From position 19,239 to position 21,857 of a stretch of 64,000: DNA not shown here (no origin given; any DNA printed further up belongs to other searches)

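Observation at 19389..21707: Unusual Fe-alcohol-dehydrogenase::TagF-like fusion protein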

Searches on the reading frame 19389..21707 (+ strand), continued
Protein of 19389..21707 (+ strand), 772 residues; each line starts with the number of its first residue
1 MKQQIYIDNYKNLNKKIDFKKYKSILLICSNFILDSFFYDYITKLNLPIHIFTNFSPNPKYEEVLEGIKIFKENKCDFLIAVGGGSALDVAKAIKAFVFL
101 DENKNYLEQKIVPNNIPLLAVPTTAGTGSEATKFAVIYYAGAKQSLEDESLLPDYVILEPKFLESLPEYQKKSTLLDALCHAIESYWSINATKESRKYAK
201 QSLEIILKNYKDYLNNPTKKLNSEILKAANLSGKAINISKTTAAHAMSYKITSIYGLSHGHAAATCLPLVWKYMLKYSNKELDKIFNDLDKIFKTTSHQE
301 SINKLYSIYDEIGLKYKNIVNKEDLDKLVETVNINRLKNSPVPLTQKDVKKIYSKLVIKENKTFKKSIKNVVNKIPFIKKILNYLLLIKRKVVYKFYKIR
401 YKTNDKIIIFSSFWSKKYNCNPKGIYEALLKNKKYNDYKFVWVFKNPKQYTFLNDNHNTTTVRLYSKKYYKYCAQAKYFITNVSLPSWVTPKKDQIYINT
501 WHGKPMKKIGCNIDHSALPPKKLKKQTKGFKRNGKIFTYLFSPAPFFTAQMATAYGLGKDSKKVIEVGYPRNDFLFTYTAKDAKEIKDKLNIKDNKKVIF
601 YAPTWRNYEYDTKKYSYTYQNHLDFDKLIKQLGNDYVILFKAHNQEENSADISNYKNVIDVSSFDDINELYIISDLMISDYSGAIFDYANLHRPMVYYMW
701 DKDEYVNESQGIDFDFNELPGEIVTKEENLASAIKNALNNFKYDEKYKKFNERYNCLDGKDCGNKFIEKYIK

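Call 17: search_protein_families(library=ncbifam, proteins=[window:19389-21707:+], max_evalue=0.001)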
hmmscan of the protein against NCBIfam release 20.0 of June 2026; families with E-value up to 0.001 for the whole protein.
window:19389-21707:+ (772 aa): 18 families
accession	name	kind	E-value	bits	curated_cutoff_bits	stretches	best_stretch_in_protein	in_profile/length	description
NF041712.1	techglyph_taseTarF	equivalog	9.2e-75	252.1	550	1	387-771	7-387/388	teichoic acid glycerol-phosphate transferase TarF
TIGR03405.1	Phn_Fe-ADH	equivalog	1.3e-46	159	423.7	1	53-329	56-340/355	iron-containing alcohol dehydrogenase PsrA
NF041833.1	Fe_ADH_ErcA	equivalog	3.5e-45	154.8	550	1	40-355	52-380/382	alcohol dehydrogenase-like regulatory protein ErcA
NF010378.0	PRK13805.1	equivalog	1.2e-41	142.5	951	1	18-332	478-804/872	bifunctional acetaldehyde-CoA/alcohol dehydrogenase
TIGR02638.1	lactal_redase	equivalog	2e-39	135.5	523.15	1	39-353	50-379/379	lactaldehyde reductase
NF007911.0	PRK10624.1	equivalog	1.4e-38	132.8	537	1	11-356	19-381/382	lactaldehyde reductase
NF053866.1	CholDhdGbsBBac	equivalog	8.3e-35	120.1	550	1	41-354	60-388/392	choline dehydrogenase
NF058672.1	4HyButDHCUPNE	equivalog_domain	1.3e-32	113.5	500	1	47-331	56-351/378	4-hydroxybutyrate dehydrogenase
NF011998.0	PRK15454.1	equivalog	2.3e-31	108.9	556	1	59-315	90-349/395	ethanolamine utilization ethanol dehydrogenase EutG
NF007363.0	PRK09860.1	equivalog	3.8e-29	102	581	1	48-279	61-297/383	L-threonine dehydrogenase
NF050025.1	SulfAcetaldRedSarD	equivalog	2e-28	99.4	700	1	47-276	59-295/385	sulfoacetaldehyde reductase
NF011717.0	PRK15138.1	equivalog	4.3e-26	91.9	645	1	49-293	59-312/387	alcohol dehydrogenase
NF041713.1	Tar_polymTarL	equivalog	4.2e-25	88.4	1000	1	343-761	147-551/562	teichoic acid ribitol-phosphate polymerase TarL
TIGR04266.1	NDMA_methanol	equivalog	1.3e-21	76.9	625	1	51-277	70-306/420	NDMA-dependent methanol dehydrogenase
NF041822.1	daptide_DH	equivalog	1.1e-18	67.2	300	1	74-331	53-335/363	daptide-type RiPP biosynthesis dehydogenase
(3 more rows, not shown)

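Call 25: find_related_loci(query=A1, collection=genome_contigs, flank=8000)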
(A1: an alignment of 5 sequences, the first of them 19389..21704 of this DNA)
Query A1 (772 aa) in genome_contigs; peptide patterns used: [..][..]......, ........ (x = any residue, [..] = any of these).
599 stretches matched a pattern (row limit reached: there are more); 583 encode a relative of the query (tblastn E <= 1e-3); the best 80 are kept; 80 distinct loci.
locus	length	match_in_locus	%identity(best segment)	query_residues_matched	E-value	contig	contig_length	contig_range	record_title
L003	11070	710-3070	49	1-771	0e+0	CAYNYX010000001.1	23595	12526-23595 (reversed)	MAG TPA_asm: uncultured Muribaculaceae bacterium isolate SRP192927_co3_631 genome assembly, contig: NODE_4348_length_235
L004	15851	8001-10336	78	1-772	0e+0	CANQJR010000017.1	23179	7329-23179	MAG: uncultured Bacilli bacterium isolate Lapin-026__bin45 genome assembly, contig: Lapin-026__NODE_2455_length_23179_co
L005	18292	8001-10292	40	23-771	0e+0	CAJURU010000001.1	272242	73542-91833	MAG: uncultured Lachnospiraceae bacterium isolate MGBC167004 genome assembly, contig: MGBC167004.1, whole genome shotgun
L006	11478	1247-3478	41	23-767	0e+0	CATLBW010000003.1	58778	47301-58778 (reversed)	MAG TPA_asm: uncultured Lachnospiraceae bacterium isolate MGG05671_1680015469 genome assembly, contig: ERR3199558_590, w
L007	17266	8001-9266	45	349-769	4e-119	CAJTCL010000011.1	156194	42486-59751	Lachnospiraceae bacterium isolate B58_58_RH_H genome assembly, contig: MGBC000119.11, whole genome shotgun sequence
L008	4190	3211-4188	57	1-319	5e-121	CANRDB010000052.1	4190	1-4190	MAG: uncultured Bacilli bacterium isolate Lapin-026__bin71 genome assembly, contig: Lapin-026__NODE_28412_length_4190_co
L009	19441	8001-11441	45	2-768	3e-115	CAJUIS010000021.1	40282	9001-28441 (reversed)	MAG TPA_asm: uncultured Lachnospiraceae bacterium isolate MGBC140196 genome assembly, contig: MGBC140196.21, whole genom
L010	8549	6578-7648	55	1-353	7e-114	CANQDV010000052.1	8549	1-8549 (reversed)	MAG: uncultured Bacilli bacterium isolate Lapin-005__bin8 genome assembly, contig: Lapin-005__NODE_11581_length_8549_cov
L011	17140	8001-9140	47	2-364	7e-104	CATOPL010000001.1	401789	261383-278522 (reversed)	MAG TPA_asm: uncultured Lachnospiraceae bacterium isolate MGG28615_1680015491 genome assembly, contig: SRR9205151_3, who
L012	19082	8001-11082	48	8-762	3e-103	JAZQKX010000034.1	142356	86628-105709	MAG: Acutalibacteraceae bacterium isolate T1900044612_TS20190078.MAGScoT_cleanbin_000013 SGB_813_k141_3256203, whole gen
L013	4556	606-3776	45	2-755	3e-103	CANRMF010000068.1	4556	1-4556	MAG: uncultured Lachnospiraceae bacterium isolate Lapin-030__bin97 genome assembly, contig: Lapin-030__NODE_22801_length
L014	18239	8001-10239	41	23-771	0e+0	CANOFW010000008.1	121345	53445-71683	MAG TPA_asm: uncultured Lachnospiraceae bacterium isolate SRR19759408_bin.73_metawrap_v1.3_MAG genome assembly, contig:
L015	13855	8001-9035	48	23-356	3e-101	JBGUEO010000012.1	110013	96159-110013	MAG: Velocimicrobium sp. isolate DXN-04 NODE_77_length_110013_cov_17.120810, whole genome shotgun sequence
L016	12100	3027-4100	46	11-357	6e-101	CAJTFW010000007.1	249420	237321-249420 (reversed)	Lachnospiraceae bacterium isolate B54_54_AM_H genome assembly, contig: MGBC000114.7, whole genome shotgun sequence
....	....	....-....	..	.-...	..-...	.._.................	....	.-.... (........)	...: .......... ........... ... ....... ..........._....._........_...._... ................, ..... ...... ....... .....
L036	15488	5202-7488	49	17-764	3e-127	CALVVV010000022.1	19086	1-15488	MAG: uncultured Bacilli bacterium isolate BRZ_FP__bin56 genome assembly, contig: BRZ_FP__NODE_2546_length_19086_cov_7.63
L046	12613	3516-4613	43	3-356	9e-96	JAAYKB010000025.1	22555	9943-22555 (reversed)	MAG: Clostridiales bacterium isolate AS10tlH2TH_371 26537_AS10, whole genome shotgun sequence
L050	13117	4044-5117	45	21-370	5e-95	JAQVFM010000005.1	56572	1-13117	MAG: Oscillospiraceae bacterium isolate STE_159 NODE_936_length_56572_cov_7.700558_Sandtown_E, whole genome shotgun sequ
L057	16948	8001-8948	51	46-355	8e-95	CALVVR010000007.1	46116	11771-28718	MAG: uncultured Bacilli bacterium isolate BRZ_PE__bin58 genome assembly, contig: BRZ_PE__NODE_1094_length_46116_cov_8.26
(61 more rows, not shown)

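Call 35: search_protein_families(library=pfam, proteins=[L007:5562-10133:+, L009:7977-12326:+, L050:3252-8795:+, L036:6250-8775:+, L046:2790-6521:+, L057:8967-12317:+], max_evalue=0.00001)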
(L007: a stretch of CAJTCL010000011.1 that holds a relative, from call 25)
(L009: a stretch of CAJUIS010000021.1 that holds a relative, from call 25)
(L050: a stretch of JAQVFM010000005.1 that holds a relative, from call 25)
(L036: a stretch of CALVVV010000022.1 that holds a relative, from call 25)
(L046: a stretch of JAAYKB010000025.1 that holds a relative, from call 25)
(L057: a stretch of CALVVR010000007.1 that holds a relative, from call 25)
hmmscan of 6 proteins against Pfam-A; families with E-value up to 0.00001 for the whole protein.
L007:5562-10133:+ (1524 aa): 5 families
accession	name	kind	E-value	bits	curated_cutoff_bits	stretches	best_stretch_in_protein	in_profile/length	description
PF04464.20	Glyphos_transf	-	2.3e-90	303.6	22.1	1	856-1235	6-364/367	CDP-Glycerol:Poly(glycerophosphate) glycerophosphotransferase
PF00465.25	Fe-ADH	-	1.7e-34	119.3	31.3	1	17-174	4-168/168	Iron-containing alcohol dehydrogenase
PF25137.1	ADH_Fe_C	-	4.9e-20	72.5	27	1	188-377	4-193/194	Fe-containing alcohol dehydrogenase family, C-terminal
PF01973.23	MptE-like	-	4.7e-12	46.4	34.6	1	1289-1437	13-167/171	6-hydroxymethylpterin diphosphokinase MptE-like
PF13685.12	Fe-ADH_2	-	7.2e-07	29.8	28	1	43-109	26-94/149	Iron-containing alcohol dehydrogenase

L009:7977-12326:+ (1450 aa): 5 families
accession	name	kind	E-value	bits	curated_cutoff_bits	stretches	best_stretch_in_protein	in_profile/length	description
PF04464.20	Glyphos_transf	-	1.1e-90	304.7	22.1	1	777-1156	6-364/367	CDP-Glycerol:Poly(glycerophosphate) glycerophosphotransferase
PF00465.25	Fe-ADH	-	3.7e-33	114.9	31.3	1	11-164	3-166/168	Iron-containing alcohol dehydrogenase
PF25137.1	ADH_Fe_C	-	9.1e-22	78.1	27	1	180-371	4-192/194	Fe-containing alcohol dehydrogenase family, C-terminal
PF01973.23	MptE-like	-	1.2e-13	51.6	34.6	1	1208-1358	10-167/171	6-hydroxymethylpterin diphosphokinase MptE-like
PF13685.12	Fe-ADH_2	-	5.8e-06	26.8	28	0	21-102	9-95/149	Iron-containing alcohol dehydrogenase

L050:3252-8795:+ (1848 aa): 10 families
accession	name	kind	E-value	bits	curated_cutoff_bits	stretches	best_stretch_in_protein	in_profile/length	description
PF04464.20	Glyphos_transf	-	4.2e-67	227.1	22.1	1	1285-1644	13-366/367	CDP-Glycerol:Poly(glycerophosphate) glycerophosphotransferase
PF04991.19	LicD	-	1.8e-43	149.7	22.6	1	645-867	1-227/227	LicD family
PF00535.33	Glycos_transf_2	-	2.3e-40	138.7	23.3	1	910-1030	1-122/168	Glycosyl transferase family 2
PF00465.25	Fe-ADH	-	7.9e-37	126.9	31.3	1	246-404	3-168/168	Iron-containing alcohol dehydrogenase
PF25137.1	ADH_Fe_C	-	4.5e-20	72.6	27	1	417-607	3-191/194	Fe-containing alcohol dehydrogenase family, C-terminal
PF10111.15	Glyco_tranf_2_2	-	4.1e-17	63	27.3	1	910-1011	1-105/276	Glycosyltransferase like family 2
PF12804.13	NTP_transf_3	-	3e-11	44.2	27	1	4-124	1-110/160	MobA-like NTP transferase domain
PF00483.29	NTP_transferase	-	4.7e-08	33.3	21.2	0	3-119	1-119/245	Nucleotidyl transferase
PF13685.12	Fe-ADH_2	-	1.6e-07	31.9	28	1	255-338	8-93/149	Iron-containing alcohol dehydrogenase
PF13641.12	Glyco_tranf_2_3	-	2.9e-07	31.2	27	1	909-1012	3-111/230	Glycosyltransferase like family 2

L036:6250-8775:+ (842 aa): 3 families
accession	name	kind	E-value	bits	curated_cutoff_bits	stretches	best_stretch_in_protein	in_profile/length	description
PF04464.20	Glyphos_transf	-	3e-70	237.4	22.1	1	62-424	11-367/367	CDP-Glycerol:Poly(glycerophosphate) glycerophosphotransferase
PF00534.26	Glycos_transf_1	-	1.6e-35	122.6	26.4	1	670-819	6-160/172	Glycosyl transferases group 1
PF13692.12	Glyco_trans_1_4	-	2.1e-26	93.3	27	1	682-816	4-141/142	Glycosyl transferases group 1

L046:2790-6521:+ (1244 aa): 9 families
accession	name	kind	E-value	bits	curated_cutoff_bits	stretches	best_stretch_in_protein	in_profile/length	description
PF04991.19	LicD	-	1.7e-46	159.6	22.6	1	649-872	1-227/227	LicD family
PF00535.33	Glycos_transf_2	-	1.5e-40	139.3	23.3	1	917-1047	1-131/168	Glycosyl transferase family 2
PF00465.25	Fe-ADH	-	1.1e-36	126.4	31.3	1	249-403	7-168/168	Iron-containing alcohol dehydrogenase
PF25137.1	ADH_Fe_C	-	2.3e-20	73.6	27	1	416-608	3-193/194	Fe-containing alcohol dehydrogenase family, C-terminal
PF10111.15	Glyco_tranf_2_2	-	1.2e-13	51.7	27.3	1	917-1020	1-107/276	Glycosyltransferase like family 2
PF12804.13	NTP_transf_3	-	1.3e-12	48.6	27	1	3-134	1-124/160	MobA-like NTP transferase domain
PF13641.12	Glyco_tranf_2_3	-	2.5e-08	34.6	27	1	916-1028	3-120/230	Glycosyltransferase like family 2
PF00483.29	NTP_transferase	-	1.6e-07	31.6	21.2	0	2-116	1-117/245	Nucleotidyl transferase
PF13685.12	Fe-ADH_2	-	4.5e-06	27.2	28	0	256-337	10-93/149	Iron-containing alcohol dehydrogenase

L057:8967-12317:+ (1117 aa): 4 families
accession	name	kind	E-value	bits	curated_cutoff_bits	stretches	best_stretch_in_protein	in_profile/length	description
PF04464.20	Glyphos_transf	-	9e-74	249.1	22.1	1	546-917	10-366/367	CDP-Glycerol:Poly(glycerophosphate) glycerophosphotransferase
PF00535.33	Glycos_transf_2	-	5.7e-38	130.9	23.3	1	14-163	1-152/168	Glycosyl transferase family 2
PF10111.15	Glyco_tranf_2_2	-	6.5e-12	45.9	27.3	1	14-112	1-102/276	Glycosyltransferase like family 2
PF13641.12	Glyco_tranf_2_3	-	4.5e-09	37.1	27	1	13-115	3-110/230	Glycosyltransferase like family 2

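Call 52: search_protein_representatives(protein=window:19389-21704:+)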
Query: 772 residues. Proteins with E-value up to 0.001 (for the whole library): 27748; up to 1e-10: 17092; up to 1e-30: 3319. The best 150 are listed.
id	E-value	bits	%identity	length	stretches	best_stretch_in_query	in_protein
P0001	5.1e-241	818.5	51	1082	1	3-771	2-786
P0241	3.7e-200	683.4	45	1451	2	359-768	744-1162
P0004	1.6e-189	648.2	43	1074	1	1-766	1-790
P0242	1.9e-156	538.9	37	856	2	368-770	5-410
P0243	1.4e-148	512.9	41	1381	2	278-771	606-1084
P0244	1.9e-141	489.3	42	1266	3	368-769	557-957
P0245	3.5e-141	488.4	43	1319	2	354-771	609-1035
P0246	1.0e-131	457.1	40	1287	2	223-768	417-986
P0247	2.3e-127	442.8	38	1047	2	389-759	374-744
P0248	2.4e-126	439.3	34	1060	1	17-768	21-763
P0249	6.4e-123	428.0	33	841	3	358-740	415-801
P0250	6.9e-123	427.9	43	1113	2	356-770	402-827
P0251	1.0e-121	424.1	49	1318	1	359-768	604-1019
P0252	3.6e-121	422.3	43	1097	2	392-769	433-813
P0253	1.5e-118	413.6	38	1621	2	402-759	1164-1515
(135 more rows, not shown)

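Call 79: predict_structure(alignment_id=A3)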
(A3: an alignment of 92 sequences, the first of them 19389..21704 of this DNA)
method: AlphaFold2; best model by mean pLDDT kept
length: 772 residues; sequences in the alignment: 92
mean_pLDDT: 94.1   pTM: 0.60
mean pLDDT of the five models: 94.1, 93.7, 93.7, 93.3, 93.2
residues with pLDDT >= 90: 655; 70-90: 108; 50-70: 8; < 50: 1
segments of 3 or more residues with pLDDT < 50: none
pLDDT, mean of each block of 10 residues (from residue 1): 90 93 97 95 96 94 98 98 97 98 97 97 93 95 91 98 94 97 97 97 98 96 98 92 91 89 96 94 97 97 94 89 93 90 95 85 65 87 94 97 98 92 97 97 94 96 97 98 93 97 88 83 91 96 94 96 95 97 97 97 91 86 94 97 90 91 94 98 96 98 91 93 98 98 98 97 96 90
secondary structure, 60 per line:
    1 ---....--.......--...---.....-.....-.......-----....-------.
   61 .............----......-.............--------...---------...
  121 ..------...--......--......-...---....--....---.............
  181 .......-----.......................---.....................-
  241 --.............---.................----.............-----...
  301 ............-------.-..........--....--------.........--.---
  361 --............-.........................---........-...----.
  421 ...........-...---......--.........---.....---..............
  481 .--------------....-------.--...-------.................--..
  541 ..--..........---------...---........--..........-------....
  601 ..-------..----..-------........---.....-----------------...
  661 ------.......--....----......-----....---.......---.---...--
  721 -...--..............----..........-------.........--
elements in order (helices of 4 or more, strands of 3 or more residues): E4-7 H10-16 E25-29 H31-35 H37-43 E49-52 H61-73 E78-83 H85-97 E118-122 E134-139 E142-147 E155-158 H161-164 H168-187 H193-215 H219-239 H243-255 H259-275 H280-292 H298-312 H322-331 H334-337 H346-354 H363-374 H376-400 E404-411 H420-431 E439-444 H447-455 E459-463 H467-475 E476-481 E496-499 H520-536 E539-542 H545-554 E564-566 H570-577 H580-589 E597-602 H625-632 E636-640 E658-660 H667-673 E676-679 H684-689 E695-698 H702-708 E722-724 H727-740 H745-754 H762-770
